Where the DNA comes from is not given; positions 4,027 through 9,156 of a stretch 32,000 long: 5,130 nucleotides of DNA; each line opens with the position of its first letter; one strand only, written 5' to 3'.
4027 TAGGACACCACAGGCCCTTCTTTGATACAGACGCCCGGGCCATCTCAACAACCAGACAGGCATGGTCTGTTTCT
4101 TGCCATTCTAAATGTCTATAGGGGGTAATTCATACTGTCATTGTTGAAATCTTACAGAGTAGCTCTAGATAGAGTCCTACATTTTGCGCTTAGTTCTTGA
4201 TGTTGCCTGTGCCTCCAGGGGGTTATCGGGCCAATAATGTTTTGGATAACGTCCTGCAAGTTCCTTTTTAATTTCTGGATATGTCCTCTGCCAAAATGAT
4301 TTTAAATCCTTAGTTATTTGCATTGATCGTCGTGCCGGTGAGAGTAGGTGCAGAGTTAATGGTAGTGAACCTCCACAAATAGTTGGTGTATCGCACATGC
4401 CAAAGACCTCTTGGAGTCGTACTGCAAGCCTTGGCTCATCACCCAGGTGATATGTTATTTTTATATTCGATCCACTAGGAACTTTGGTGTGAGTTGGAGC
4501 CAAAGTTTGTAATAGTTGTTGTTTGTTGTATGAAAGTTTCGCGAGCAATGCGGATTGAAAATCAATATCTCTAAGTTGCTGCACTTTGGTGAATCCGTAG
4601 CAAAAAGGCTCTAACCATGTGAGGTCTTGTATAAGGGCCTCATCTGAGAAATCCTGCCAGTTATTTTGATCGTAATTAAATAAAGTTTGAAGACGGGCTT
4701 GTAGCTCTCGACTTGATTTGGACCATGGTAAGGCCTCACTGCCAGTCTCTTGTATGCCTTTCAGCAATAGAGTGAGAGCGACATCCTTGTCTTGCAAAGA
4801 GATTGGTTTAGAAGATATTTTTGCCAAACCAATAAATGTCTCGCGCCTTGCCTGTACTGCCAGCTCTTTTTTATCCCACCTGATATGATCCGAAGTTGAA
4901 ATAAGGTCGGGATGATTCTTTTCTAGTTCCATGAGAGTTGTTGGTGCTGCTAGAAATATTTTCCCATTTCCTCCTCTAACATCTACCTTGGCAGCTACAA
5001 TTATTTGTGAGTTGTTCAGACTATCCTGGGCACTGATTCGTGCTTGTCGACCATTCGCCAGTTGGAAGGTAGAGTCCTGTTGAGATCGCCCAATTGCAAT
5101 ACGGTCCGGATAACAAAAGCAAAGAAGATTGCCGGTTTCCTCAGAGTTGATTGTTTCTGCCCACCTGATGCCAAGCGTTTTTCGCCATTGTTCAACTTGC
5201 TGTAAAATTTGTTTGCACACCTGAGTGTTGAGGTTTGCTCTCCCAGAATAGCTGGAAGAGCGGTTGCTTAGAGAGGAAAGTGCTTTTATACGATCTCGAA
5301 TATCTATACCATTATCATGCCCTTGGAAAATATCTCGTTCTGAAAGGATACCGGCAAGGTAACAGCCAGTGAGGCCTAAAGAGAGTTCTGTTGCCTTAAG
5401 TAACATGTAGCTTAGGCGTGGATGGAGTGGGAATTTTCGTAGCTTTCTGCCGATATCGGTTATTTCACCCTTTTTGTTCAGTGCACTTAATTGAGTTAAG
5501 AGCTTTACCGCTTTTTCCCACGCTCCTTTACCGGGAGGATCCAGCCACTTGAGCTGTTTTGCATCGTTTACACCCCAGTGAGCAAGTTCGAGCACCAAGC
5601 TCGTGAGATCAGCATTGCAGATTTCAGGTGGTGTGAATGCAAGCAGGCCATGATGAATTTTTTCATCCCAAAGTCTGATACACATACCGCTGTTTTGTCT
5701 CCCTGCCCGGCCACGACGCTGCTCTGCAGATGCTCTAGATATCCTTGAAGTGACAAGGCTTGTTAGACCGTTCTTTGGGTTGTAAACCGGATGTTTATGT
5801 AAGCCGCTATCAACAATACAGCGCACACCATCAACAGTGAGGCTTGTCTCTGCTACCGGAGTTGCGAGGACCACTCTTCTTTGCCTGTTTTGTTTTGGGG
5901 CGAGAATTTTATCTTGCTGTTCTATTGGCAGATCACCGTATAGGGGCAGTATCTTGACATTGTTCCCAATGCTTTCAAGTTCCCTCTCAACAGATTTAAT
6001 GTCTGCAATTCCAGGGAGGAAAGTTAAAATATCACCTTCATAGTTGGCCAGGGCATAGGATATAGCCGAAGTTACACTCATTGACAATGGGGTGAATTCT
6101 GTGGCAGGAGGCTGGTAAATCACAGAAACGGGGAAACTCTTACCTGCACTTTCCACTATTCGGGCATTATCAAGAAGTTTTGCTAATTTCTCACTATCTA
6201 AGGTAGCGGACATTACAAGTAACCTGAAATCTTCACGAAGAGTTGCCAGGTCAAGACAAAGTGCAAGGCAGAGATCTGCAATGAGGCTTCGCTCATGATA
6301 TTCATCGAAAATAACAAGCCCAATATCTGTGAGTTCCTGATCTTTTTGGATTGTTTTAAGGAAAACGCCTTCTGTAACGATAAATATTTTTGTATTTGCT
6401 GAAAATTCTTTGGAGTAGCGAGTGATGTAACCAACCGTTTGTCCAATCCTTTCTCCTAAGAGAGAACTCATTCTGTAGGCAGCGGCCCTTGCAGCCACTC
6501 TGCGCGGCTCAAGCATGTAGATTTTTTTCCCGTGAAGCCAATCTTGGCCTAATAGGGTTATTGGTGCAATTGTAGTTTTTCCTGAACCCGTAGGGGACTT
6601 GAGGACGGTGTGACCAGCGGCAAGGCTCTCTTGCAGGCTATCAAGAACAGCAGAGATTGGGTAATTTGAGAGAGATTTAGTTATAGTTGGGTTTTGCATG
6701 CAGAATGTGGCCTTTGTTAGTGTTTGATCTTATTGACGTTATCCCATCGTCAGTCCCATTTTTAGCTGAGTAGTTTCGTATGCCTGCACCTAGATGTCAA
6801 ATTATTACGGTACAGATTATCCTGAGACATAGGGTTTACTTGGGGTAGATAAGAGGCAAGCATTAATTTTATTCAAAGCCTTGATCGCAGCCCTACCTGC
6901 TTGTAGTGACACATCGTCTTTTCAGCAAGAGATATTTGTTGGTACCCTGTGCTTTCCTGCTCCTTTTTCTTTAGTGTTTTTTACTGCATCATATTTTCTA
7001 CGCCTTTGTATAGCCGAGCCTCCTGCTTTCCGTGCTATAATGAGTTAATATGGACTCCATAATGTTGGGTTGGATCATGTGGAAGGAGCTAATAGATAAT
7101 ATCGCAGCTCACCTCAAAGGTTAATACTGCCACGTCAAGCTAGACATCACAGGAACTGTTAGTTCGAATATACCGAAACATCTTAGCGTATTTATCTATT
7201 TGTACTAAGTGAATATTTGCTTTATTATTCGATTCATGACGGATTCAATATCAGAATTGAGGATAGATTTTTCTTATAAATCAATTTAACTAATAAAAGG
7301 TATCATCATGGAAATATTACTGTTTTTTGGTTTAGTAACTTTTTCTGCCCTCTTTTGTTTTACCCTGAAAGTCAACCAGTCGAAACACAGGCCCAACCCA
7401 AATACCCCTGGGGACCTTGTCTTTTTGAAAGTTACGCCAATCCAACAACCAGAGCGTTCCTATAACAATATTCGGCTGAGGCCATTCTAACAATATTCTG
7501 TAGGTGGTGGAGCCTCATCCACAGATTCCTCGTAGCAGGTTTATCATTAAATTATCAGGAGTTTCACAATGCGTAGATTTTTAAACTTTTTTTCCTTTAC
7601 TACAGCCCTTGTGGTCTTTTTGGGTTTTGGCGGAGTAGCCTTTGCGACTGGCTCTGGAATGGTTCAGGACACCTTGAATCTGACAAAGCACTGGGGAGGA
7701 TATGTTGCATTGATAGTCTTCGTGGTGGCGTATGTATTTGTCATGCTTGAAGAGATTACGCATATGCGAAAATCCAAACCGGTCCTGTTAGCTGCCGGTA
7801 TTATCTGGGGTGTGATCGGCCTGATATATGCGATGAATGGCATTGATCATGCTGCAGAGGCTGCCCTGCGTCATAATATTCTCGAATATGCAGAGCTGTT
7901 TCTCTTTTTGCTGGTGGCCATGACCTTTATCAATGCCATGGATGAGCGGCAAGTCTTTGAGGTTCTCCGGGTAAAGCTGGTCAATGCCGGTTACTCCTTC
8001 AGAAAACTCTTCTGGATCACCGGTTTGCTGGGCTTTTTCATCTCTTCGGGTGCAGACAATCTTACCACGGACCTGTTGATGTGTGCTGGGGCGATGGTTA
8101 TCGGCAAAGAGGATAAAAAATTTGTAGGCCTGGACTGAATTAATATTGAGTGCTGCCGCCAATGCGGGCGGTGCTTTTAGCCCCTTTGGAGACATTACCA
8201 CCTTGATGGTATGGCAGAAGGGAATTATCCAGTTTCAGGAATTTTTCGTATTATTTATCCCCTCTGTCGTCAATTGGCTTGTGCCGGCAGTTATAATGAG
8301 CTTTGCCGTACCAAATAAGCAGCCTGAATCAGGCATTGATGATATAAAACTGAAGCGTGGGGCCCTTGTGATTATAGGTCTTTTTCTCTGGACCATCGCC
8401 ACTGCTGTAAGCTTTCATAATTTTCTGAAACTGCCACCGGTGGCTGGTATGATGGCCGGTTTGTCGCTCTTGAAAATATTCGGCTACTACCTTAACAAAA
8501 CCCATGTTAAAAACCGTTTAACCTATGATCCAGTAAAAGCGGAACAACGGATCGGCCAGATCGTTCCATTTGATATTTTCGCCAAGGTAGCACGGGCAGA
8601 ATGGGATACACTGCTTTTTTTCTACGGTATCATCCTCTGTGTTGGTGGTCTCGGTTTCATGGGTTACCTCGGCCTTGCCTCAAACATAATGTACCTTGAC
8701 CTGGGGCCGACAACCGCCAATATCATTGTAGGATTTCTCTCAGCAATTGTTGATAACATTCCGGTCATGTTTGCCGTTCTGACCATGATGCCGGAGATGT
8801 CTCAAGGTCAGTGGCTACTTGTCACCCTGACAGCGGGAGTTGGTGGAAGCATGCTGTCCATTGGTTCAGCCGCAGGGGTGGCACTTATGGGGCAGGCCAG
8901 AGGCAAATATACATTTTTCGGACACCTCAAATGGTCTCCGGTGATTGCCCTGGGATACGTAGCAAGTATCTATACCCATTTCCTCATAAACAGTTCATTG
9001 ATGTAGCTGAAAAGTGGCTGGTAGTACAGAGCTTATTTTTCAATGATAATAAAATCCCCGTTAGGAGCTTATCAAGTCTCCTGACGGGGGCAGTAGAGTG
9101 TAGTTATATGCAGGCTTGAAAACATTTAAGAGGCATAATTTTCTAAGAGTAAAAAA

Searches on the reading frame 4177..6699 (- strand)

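Call 8: search_protein_families(library=pfam, proteins=[window:4177-6699:-], max_evalue=0.001)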
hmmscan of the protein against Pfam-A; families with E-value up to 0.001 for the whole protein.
window:4177-6699:- (840 aa): 5 families
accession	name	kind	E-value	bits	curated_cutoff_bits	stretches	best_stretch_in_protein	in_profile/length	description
PF08482.15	HrpB_C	-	2.7e-51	173.8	25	1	695-827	1-133/133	ATP-dependent helicase C-terminal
PF00270.35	DEAD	-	1.4e-14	54.6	26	1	27-172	13-164/167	DEAD/DEAH box helicase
PF00271.37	Helicase_C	-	4.4e-13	49.9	23.5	1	218-335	12-109/110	Helicase conserved C-terminal domain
PF04408.29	HA2_N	-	3.9e-09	36.8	21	1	397-425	1-29/29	Helicase associated domain (HA2), winged-helix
PF04851.21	ResIII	-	1.9e-06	28.3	22.5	1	27-138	22-138/164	Type III restriction enzyme, res subunit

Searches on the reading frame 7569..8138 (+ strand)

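Call 8: search_protein_families(library=pfam, proteins=[window:7569-8138:+], max_evalue=0.001)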
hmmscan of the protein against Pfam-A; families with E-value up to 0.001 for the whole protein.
window:7569-8138:+ (189 aa): 1 family
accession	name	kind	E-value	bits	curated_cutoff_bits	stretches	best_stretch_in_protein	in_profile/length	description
PF03600.22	CitMHS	-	2.8e-11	43.5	31.9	1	55-180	1-112/336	Citrate transporter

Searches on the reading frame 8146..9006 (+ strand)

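Call 8: search_protein_families(library=pfam, proteins=[window:8146-9006:+], max_evalue=0.001)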
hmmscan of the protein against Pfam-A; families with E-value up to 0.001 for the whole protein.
window:8146-9006:+ (286 aa): 1 family
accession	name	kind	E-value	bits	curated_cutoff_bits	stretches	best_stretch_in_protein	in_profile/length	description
PF03600.22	CitMHS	-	6.6e-16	58.8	31.9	1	2-231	127-336/336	Citrate transporter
